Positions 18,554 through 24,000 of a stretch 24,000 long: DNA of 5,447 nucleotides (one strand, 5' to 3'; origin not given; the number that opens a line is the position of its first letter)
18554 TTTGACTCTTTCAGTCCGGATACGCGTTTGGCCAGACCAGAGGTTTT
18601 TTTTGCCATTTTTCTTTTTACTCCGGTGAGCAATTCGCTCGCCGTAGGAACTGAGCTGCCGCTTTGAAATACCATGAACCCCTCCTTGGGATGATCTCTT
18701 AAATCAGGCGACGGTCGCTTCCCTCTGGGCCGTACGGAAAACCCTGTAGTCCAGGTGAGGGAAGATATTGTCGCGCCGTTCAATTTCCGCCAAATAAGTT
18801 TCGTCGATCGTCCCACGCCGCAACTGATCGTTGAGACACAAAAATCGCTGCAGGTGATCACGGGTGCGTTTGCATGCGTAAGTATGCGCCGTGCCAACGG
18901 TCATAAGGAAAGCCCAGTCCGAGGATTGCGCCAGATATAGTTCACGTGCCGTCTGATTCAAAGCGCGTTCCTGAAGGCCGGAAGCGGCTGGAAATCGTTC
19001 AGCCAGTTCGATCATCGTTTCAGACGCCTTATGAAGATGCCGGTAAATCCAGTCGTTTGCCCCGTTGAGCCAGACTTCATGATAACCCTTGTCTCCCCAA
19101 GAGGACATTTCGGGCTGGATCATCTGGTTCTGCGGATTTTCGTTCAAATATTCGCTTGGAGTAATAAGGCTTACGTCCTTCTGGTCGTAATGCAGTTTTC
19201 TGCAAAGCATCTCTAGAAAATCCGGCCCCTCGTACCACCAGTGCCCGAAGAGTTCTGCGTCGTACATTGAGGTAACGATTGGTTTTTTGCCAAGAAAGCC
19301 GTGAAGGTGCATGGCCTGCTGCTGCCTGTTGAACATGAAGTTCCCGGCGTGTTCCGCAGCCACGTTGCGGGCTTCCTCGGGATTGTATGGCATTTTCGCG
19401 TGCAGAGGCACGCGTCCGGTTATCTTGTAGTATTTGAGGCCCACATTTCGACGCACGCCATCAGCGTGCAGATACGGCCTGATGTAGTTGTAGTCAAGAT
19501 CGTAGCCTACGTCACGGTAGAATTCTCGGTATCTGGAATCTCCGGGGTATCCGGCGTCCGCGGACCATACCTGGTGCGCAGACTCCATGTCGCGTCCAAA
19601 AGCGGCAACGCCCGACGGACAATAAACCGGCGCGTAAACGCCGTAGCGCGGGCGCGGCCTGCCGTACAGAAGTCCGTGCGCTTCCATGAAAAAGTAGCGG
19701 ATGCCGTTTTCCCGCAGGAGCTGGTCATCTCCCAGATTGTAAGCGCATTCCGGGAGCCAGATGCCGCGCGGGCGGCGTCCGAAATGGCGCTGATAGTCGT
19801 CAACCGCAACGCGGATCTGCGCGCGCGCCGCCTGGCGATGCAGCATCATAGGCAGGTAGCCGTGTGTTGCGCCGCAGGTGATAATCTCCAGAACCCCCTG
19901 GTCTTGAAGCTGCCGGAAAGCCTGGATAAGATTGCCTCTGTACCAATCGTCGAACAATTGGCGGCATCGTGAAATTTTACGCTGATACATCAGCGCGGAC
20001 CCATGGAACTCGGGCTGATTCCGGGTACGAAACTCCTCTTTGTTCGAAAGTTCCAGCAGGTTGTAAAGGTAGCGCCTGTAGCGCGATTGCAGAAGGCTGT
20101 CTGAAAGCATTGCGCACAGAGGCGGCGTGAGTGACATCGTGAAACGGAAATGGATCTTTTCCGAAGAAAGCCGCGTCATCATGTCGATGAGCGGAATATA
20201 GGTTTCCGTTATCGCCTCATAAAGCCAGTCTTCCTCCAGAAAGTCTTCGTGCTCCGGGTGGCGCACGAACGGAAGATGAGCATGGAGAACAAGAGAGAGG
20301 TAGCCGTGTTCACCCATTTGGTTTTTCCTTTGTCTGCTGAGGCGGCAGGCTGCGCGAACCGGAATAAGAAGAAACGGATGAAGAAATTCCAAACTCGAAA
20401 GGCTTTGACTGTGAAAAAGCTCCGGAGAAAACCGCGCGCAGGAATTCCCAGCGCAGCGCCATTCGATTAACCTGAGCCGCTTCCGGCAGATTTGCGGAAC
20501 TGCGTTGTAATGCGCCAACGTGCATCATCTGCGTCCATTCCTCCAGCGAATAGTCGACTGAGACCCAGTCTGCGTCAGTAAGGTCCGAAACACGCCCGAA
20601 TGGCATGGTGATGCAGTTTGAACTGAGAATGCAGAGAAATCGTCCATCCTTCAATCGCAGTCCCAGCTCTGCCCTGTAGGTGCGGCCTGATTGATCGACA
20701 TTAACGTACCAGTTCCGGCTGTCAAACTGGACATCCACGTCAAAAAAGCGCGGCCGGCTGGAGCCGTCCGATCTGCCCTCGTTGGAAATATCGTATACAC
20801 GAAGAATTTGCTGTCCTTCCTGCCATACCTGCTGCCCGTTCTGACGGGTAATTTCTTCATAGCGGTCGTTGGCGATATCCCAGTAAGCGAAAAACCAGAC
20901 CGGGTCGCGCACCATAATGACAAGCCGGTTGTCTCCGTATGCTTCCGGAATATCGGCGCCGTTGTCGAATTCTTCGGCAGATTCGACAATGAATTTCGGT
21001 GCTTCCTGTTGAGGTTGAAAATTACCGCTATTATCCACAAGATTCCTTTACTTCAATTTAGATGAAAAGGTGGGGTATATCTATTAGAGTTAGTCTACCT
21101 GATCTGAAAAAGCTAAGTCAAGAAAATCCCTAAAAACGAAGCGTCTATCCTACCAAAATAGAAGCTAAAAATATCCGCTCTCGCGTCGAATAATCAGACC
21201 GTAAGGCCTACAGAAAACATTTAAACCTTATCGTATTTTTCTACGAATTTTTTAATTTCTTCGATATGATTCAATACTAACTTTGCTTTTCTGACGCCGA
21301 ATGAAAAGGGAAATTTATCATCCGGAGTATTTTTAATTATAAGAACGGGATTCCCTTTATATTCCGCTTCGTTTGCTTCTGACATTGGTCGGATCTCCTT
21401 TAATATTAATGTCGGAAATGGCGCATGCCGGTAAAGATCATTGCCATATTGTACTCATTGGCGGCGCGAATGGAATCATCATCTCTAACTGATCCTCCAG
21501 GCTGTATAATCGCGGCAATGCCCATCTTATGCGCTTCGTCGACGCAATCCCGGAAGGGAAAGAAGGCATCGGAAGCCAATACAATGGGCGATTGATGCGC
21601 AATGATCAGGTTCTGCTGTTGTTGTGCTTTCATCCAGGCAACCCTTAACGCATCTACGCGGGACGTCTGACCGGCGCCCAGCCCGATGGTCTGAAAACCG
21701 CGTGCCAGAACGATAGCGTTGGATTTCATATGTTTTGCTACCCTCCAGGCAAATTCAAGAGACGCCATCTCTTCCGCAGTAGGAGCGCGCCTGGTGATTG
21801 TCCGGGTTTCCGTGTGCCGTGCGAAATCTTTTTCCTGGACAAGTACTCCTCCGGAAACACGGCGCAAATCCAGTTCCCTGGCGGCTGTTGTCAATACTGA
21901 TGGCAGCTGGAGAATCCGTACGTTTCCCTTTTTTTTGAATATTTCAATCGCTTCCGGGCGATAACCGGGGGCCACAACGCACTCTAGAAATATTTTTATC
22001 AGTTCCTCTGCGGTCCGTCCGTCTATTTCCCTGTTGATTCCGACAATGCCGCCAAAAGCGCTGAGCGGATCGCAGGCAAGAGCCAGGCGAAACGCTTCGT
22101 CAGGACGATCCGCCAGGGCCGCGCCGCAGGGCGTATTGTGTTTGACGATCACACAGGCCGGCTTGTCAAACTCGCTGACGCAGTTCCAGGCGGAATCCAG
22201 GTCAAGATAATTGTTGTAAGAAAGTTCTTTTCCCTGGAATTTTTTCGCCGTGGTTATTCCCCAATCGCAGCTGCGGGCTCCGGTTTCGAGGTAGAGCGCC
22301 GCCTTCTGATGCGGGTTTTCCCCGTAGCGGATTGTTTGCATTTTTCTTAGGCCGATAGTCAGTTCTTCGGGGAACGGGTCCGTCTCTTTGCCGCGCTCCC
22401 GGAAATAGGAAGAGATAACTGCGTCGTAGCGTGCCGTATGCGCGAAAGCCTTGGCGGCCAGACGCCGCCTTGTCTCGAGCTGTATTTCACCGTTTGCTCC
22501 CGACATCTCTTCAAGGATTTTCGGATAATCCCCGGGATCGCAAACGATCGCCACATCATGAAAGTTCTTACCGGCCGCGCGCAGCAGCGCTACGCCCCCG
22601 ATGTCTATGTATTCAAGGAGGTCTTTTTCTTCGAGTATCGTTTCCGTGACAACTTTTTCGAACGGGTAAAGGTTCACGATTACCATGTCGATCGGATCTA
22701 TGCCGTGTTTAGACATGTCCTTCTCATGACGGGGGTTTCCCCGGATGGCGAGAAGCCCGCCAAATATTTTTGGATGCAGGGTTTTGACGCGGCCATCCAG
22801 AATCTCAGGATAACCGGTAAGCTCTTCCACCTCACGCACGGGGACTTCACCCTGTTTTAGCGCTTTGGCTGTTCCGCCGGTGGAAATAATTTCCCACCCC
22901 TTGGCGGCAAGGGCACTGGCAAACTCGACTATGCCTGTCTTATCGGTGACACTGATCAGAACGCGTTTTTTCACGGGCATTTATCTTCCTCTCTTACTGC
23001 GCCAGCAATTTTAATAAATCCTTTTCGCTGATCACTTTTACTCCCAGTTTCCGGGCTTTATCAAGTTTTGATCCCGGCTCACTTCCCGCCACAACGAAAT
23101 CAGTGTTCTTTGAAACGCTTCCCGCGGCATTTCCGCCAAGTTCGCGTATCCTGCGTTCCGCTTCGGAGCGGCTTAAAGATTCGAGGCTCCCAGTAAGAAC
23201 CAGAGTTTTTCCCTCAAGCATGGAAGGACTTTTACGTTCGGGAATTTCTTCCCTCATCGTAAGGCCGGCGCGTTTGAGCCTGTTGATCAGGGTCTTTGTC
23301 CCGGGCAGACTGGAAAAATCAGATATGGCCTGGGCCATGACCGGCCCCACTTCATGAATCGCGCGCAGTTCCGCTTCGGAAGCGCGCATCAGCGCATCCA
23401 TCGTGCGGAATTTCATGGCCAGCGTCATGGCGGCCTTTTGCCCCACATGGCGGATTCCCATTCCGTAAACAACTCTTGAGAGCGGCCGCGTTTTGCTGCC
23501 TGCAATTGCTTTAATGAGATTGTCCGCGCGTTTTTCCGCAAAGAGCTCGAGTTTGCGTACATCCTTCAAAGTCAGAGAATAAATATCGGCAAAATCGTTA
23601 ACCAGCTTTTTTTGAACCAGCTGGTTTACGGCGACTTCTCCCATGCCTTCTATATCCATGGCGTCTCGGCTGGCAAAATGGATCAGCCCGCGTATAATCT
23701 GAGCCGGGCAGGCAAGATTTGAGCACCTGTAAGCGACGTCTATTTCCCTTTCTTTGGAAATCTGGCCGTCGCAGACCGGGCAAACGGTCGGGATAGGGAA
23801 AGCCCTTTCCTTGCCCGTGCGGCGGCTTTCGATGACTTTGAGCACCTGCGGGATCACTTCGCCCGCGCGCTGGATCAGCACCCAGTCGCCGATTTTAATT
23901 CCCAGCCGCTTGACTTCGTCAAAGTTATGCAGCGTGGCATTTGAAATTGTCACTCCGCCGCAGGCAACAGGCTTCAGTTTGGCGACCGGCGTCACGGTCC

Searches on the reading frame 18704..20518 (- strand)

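Call 72: search_protein_families(library=pfam, proteins=[window:18704-20518:-])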
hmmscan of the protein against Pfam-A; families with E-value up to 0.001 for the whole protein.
window:18704-20518:- (604 aa): 2 families
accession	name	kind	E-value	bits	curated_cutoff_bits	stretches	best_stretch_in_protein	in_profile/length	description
PF03065.20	Glyco_hydro_57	-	5.8e-44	151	21.2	1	76-467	2-288/291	Glycosyl hydrolase family 57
PF09210.16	BE_C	-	1.1e-38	132.2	25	1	494-594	1-101/101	1,4-alpha-glucan branching enzyme, C-terminal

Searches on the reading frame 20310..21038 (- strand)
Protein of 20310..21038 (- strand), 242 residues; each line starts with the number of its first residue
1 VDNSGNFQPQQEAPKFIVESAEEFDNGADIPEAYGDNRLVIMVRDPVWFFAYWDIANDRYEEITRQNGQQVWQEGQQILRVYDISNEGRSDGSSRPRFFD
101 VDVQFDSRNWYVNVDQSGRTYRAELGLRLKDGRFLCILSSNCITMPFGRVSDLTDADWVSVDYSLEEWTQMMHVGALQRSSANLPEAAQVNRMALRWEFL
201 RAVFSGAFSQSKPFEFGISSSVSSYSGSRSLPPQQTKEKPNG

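Call 72: search_protein_families(library=pfam, proteins=[window:20310-21038:-])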
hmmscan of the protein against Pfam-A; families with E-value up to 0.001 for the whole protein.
window:20310-21038:- (242 aa): 1 family
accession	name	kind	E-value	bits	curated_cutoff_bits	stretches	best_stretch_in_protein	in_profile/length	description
PF16258.11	DUF4912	-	9.5e-36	123.1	29.4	1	34-154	1-116/118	Domain of unknown function (DUF4912)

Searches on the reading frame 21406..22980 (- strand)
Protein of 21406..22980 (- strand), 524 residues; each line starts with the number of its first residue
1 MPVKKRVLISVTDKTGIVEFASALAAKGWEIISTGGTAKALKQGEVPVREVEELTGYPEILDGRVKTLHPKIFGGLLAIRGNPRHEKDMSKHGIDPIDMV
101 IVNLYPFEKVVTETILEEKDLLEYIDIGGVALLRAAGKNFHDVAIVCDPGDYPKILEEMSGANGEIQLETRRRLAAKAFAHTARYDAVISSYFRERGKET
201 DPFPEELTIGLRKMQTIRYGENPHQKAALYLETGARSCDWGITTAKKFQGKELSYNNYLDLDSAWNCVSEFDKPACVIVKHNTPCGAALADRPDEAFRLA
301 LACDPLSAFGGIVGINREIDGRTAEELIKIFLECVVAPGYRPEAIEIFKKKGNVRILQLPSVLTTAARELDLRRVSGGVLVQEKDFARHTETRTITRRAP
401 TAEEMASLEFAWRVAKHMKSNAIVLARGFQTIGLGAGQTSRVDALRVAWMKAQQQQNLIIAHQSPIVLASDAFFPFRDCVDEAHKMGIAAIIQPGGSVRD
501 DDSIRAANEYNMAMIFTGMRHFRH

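Call 72: search_protein_families(library=pfam, proteins=[window:21406-22980:-])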
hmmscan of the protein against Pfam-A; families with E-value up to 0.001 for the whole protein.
window:21406-22980:- (524 aa): 2 families
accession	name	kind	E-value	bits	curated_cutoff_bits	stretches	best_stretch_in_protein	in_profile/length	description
PF01808.24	AICARFT_IMPCHas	-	1.6e-121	406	25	1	136-451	1-311/311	AICARFT/IMPCHase bienzyme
PF02142.27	MGS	-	2.8e-20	72.7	24.1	1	16-130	1-93/94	MGS-like domain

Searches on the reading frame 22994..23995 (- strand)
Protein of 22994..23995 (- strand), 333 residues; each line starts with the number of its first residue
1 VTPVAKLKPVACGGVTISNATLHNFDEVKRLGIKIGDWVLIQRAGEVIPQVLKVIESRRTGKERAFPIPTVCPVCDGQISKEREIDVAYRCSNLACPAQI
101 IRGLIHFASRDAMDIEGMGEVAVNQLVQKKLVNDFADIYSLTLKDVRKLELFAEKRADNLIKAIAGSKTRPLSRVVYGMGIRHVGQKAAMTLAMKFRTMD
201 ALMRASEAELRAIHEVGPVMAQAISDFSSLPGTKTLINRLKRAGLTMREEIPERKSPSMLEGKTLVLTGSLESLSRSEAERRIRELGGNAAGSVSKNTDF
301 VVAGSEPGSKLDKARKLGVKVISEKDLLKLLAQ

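Call 72: search_protein_families(library=pfam, proteins=[window:22994-23995:-])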
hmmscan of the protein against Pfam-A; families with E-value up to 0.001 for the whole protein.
window:22994-23995:- (333 aa): 7 families
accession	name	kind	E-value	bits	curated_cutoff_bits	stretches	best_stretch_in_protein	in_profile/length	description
PF03120.22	DNA_ligase_OB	-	1.8e-24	85.9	32.9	1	1-62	17-78/79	NAD-dependent DNA ligase OB-fold domain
PF12826.13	HHH_2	-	2.2e-21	76.2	27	1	174-237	1-64/64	Helix-hairpin-helix motif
PF00533.33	BRCT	-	4.4e-14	52.9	21.3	1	258-330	4-77/78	BRCA1 C Terminus (BRCT) domain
PF14520.12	HHH_5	-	5.2e-10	40.1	27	1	180-224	6-51/57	Helix-hairpin-helix domain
PF03119.21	DNA_ligase_ZBD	-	1e-06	28.9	25.8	1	72-98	2-27/27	NAD-dependent DNA ligase C4 zinc finger domain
PF12738.14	PTCB-BRCT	-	2.8e-06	27.7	22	1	272-323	9-60/63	twin BRCT domain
PF00633.29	HHH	-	2.7e-05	24.2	24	1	200-226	3-29/30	Helix-hairpin-helix motif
